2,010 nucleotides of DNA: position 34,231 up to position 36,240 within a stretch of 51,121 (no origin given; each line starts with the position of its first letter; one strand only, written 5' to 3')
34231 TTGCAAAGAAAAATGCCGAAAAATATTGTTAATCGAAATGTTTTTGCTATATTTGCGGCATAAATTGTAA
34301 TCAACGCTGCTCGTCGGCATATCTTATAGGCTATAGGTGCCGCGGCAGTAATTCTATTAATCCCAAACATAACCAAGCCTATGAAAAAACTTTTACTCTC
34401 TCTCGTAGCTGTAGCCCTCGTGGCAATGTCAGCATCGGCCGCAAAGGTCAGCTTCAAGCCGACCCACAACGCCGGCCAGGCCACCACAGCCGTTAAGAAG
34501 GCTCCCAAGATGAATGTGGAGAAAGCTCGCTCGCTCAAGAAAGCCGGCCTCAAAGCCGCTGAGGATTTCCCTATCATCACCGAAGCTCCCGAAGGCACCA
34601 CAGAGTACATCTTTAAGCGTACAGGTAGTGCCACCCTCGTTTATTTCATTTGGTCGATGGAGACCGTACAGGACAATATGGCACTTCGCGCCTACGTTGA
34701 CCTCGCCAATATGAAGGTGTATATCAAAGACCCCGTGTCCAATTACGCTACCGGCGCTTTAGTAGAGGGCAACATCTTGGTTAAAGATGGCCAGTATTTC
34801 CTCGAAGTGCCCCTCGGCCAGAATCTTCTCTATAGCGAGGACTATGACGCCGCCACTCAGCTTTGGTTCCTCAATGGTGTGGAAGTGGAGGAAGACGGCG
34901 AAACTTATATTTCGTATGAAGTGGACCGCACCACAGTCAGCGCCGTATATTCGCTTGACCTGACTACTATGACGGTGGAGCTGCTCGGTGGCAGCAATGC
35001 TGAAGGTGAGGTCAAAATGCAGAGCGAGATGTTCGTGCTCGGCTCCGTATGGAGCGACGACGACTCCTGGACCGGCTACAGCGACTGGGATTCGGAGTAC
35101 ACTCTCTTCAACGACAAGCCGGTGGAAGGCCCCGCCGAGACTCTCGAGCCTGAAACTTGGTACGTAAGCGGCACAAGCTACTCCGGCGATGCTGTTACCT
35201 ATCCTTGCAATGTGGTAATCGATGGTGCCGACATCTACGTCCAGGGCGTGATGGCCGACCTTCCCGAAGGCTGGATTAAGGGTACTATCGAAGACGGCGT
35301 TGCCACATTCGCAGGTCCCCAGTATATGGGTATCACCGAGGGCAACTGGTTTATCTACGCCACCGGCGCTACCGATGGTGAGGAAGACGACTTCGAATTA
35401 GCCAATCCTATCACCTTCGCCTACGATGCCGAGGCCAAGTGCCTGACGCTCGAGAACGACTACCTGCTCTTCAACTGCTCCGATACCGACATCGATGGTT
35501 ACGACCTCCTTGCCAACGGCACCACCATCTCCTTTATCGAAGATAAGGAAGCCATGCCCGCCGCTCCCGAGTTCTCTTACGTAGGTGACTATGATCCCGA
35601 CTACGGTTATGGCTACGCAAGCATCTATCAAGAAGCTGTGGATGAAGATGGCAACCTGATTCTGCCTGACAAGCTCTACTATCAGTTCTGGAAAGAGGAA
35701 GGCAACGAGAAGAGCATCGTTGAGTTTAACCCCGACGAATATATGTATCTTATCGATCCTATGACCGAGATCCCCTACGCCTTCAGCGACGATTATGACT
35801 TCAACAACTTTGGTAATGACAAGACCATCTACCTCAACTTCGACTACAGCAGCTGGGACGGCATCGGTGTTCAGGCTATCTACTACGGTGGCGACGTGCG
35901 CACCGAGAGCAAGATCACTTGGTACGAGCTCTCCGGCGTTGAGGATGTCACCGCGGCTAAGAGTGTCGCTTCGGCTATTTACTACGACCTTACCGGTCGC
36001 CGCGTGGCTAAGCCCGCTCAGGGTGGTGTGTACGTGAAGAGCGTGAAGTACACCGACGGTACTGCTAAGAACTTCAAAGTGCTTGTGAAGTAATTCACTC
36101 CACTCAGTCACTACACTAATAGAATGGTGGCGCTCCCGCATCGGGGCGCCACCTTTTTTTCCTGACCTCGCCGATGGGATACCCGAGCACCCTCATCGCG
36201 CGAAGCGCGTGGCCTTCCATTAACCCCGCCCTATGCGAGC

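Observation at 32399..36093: Paralogous secreted proteins with swapped C-terminal address tags: dockerin-like (G) versus T9SS sorting domain (H)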

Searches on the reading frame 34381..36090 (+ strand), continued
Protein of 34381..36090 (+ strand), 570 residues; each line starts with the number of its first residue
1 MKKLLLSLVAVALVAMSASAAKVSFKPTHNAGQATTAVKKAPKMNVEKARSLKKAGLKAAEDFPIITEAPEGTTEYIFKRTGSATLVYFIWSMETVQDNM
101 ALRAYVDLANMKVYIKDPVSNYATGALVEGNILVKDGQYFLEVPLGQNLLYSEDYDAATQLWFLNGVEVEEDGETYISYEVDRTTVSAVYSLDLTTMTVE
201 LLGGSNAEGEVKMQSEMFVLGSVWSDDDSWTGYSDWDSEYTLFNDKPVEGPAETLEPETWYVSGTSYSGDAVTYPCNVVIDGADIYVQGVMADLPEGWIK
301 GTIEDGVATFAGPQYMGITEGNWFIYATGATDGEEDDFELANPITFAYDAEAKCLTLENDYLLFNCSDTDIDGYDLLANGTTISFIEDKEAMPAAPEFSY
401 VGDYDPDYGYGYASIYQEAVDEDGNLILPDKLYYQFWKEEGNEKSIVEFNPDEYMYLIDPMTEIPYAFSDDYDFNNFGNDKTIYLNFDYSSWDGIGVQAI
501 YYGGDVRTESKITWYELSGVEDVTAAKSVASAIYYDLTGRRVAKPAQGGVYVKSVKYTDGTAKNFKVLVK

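Call 81: find_encoding_contigs(protein=P0105, flank=10000, max_places=2)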
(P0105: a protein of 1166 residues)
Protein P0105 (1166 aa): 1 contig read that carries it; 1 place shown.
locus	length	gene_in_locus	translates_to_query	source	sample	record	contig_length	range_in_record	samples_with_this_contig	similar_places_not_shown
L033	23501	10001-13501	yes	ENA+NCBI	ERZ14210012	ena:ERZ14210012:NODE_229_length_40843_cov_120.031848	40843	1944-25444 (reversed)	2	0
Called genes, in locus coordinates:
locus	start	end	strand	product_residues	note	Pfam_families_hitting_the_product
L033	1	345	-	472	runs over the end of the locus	PF01637:ATPase_2, PF13191:AAA_16 (weak), PF13173:AAA_14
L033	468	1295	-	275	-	PF23023:Anti-Pycsar_Apyc1, PF00753:Lactamase_B, PF12706:Lactamase_B_2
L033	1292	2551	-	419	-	PF02518:HATPase_c, PF14501:HATPase_c_5 (faint)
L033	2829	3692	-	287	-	PF08282:Hydrolase_3, PF05116:S6PP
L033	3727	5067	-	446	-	PF03631:Virul_fac_BrkB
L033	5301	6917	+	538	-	PF00501:AMP-binding, PF23562:AMP-binding_C_3 (weak)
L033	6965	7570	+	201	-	PF00081:Sod_Fe_N, PF02777:Sod_Fe_C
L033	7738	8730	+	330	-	-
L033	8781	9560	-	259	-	PF10988:DUF2807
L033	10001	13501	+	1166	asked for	PF00404:Dockerin_1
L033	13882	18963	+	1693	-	PF00404:Dockerin_1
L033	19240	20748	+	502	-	PF01145:Band_7, PF15975:Flot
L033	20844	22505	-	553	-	PF13734:Inhibitor_I69, PF01640:Peptidase_C10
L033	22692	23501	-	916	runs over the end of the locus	?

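Call 87: search_protein_families(library=ncbifam, proteins=[L028:8466-9563:+, P0092, P0044], max_evalue=0.1)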
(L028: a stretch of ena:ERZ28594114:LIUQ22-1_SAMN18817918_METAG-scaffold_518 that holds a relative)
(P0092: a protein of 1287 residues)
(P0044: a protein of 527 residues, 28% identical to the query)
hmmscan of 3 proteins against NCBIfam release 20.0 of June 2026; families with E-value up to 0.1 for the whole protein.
L028:8466-9563:+ (366 aa): 0 families

P0092 (1287 aa): 0 families

P0044 (527 aa): 0 families

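Call 94: fold_search(model_id=the predicted structure, library=viral)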
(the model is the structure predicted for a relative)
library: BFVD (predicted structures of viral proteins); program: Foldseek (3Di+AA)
matches with E <= 10: 712; with E <= 0.001: 3
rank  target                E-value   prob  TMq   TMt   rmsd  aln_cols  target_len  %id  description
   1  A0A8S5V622            2.2e-04  0.89  0.15  0.15  39.2       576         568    8  Uncharacterized protein [Myoviridae sp. ct4uh47]
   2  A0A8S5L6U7            3.2e-04  0.98  0.15  0.13  19.9       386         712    8  Fibronectin type-III domain-containing protein [Siphoviridae sp. ct45W1]
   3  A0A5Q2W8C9            3.4e-04  0.69  0.12  0.12  25.0       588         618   10  (no name in the UniProt tables at hand)
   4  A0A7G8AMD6            1.8e-03  0.41  0.10  0.10  23.2       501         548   11  (no name in the UniProt tables at hand)
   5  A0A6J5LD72            1.8e-03  0.38  0.11  0.10  43.4       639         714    9  SprB repeat [uncultured Caudovirales phage]
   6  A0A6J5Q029            1.9e-03  0.33  0.11  0.09  29.2       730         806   10  Uncharacterized protein [uncultured Caudovirales phage]
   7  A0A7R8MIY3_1          2.7e-03  0.10  0.07  0.05  54.5       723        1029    9  (no name in the UniProt tables at hand)
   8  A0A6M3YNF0            2.8e-03  0.35  0.11  0.07  22.7       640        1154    9  PKD/Chitinase domain-containing protein [Alteromonas phage vB_AcoS-R7M]
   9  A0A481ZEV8            3.1e-03  0.08  0.07  0.05  51.7       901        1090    8  Putative Ig domain protein [Pithovirus LCPAC404]
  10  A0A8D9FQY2            3.4e-03  0.30  0.10  0.12  39.4       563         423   11  Protease 1 [uncultured marine phage]
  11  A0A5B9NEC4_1          3.4e-03  0.09  0.07  0.05  56.8       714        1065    9  Tail fiber protein [Klebsiella phage KPN4]
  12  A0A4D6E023            4.5e-03  0.77  0.16  0.09  23.0       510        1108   10  (no name in the UniProt tables at hand)
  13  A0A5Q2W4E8            5.1e-03  0.33  0.12  0.09  26.2       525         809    9  (no name in the UniProt tables at hand)
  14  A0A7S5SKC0            6.5e-03  0.28  0.12  0.09  32.6       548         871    9  (no name in the UniProt tables at hand)
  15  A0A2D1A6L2            7.1e-03  0.35  0.14  0.07  28.1       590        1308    9  Minor tail protein [Rhodococcus phage Trina]
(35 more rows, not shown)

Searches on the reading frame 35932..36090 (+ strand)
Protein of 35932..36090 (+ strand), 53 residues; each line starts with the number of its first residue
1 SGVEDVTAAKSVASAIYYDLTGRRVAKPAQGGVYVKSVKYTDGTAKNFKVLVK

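Call 23: search_protein_families(library=pfam, alignment_id=A1, max_evalue=1)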
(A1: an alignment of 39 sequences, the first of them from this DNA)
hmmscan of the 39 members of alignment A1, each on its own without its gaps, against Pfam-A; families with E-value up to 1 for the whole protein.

A. member 1, seq(53 aa): 0 families

B. families by the number of members that match (of 39 scanned): 7 families
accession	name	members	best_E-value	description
PF05593.20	RHS_repeat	1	0.024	RHS Repeat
PF01096.23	Zn_ribbon_TFIIS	1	0.047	Transcription factor S-II (TFIIS)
PF13680.12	DUF4152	1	0.064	Protein of unknown function (DUF4152)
PF20041.5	DUF6443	1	0.073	Domain of unknown function (DUF6443)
PF24999.1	LAMB4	1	0.084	Laminin subunit beta-4-like domain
PF17362.7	pXO2-34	1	0.12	Family of unknown function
PF10615.14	DUF2470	1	0.16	Domain of unknown function (DUF2470)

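Call 24: search_protein_families(library=ncbifam, alignment_id=A1, max_evalue=1)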
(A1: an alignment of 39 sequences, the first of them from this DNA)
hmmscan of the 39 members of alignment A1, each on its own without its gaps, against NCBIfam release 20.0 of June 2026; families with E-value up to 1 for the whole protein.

A. member 1, seq(53 aa): 0 families

B. families by the number of members that match (of 39 scanned): 7 families
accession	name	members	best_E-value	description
TIGR04183.1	Por_Secre_tail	3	0.019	T9SS type A sorting domain-containing protein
TIGR01643.1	YD_repeat_2x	1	0.012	YD repeat-containing protein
NF033708.1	T9SS_Cterm_ChiA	1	0.037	T9SS sorting signal type C domain-containing protein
NF005221.0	PRK06714.1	1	0.051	S-adenosylhomocysteine nucleosidase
NF008899.0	PRK12266.1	1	0.052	glycerol-3-phosphate dehydrogenase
NF011021.0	PRK14450.1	1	0.12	acylphosphatase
NF010403.0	PRK13829.1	1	0.13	16S rRNA-processing protein RimM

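Call 25: search_solved_structures(query=A1, max_evalue=10, show_alignments=3)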
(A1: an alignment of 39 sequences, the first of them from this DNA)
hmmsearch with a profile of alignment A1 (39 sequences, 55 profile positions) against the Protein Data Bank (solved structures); distinct sequences matched with E-value up to 10: 35.
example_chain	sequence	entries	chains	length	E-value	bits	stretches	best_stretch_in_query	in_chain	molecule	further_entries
4kca_A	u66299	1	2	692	2.6e-07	33.5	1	2-53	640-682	Endo-1,5-alpha-L-arabinanase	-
7jvi_A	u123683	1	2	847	6.8e-07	32.2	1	13-52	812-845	Beta-helix domain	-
5hfs_A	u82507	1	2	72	5.8e-05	26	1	8-55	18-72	Gingipain R2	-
7pq4_A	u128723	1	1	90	9.3e-05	25.4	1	8-55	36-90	Arginine-specific cysteine proteinase (Arg-gingipain)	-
8bbl_A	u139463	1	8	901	0.0026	20.8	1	3-53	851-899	Beta-N-acetylhexosaminidase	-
5ag9_A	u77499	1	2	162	0.0026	20.7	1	9-55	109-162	Gingipain R2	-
5ag8_A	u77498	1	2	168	0.0038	20.2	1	8-55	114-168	GINGIPAIN R2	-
6cxy_C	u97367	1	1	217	0.084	15.9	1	8-38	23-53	Cadherin-1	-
4zt1_A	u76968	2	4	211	0.086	15.9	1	8-38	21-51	Cadherin-1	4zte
2o72_A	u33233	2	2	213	0.088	15.8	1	8-38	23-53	Epithelial-cadherin | Cadherin-1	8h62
1suh_A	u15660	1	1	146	0.18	14.8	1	9-38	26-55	EPITHELIAL CADHERIN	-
6vel_C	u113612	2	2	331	0.24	14.4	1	8-38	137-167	Ubiquitin-like protein SMT3,Cadherin-1 | Cadherin-1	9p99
8glj_D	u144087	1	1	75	0.29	14.2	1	12-31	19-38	Por secretion system C-terminal sorting domain-containing protein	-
3ff7_A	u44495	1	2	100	0.37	13.8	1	8-39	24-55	Epithelial cadherin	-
3ff8_A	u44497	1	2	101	0.37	13.8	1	8-39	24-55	Epithelial cadherin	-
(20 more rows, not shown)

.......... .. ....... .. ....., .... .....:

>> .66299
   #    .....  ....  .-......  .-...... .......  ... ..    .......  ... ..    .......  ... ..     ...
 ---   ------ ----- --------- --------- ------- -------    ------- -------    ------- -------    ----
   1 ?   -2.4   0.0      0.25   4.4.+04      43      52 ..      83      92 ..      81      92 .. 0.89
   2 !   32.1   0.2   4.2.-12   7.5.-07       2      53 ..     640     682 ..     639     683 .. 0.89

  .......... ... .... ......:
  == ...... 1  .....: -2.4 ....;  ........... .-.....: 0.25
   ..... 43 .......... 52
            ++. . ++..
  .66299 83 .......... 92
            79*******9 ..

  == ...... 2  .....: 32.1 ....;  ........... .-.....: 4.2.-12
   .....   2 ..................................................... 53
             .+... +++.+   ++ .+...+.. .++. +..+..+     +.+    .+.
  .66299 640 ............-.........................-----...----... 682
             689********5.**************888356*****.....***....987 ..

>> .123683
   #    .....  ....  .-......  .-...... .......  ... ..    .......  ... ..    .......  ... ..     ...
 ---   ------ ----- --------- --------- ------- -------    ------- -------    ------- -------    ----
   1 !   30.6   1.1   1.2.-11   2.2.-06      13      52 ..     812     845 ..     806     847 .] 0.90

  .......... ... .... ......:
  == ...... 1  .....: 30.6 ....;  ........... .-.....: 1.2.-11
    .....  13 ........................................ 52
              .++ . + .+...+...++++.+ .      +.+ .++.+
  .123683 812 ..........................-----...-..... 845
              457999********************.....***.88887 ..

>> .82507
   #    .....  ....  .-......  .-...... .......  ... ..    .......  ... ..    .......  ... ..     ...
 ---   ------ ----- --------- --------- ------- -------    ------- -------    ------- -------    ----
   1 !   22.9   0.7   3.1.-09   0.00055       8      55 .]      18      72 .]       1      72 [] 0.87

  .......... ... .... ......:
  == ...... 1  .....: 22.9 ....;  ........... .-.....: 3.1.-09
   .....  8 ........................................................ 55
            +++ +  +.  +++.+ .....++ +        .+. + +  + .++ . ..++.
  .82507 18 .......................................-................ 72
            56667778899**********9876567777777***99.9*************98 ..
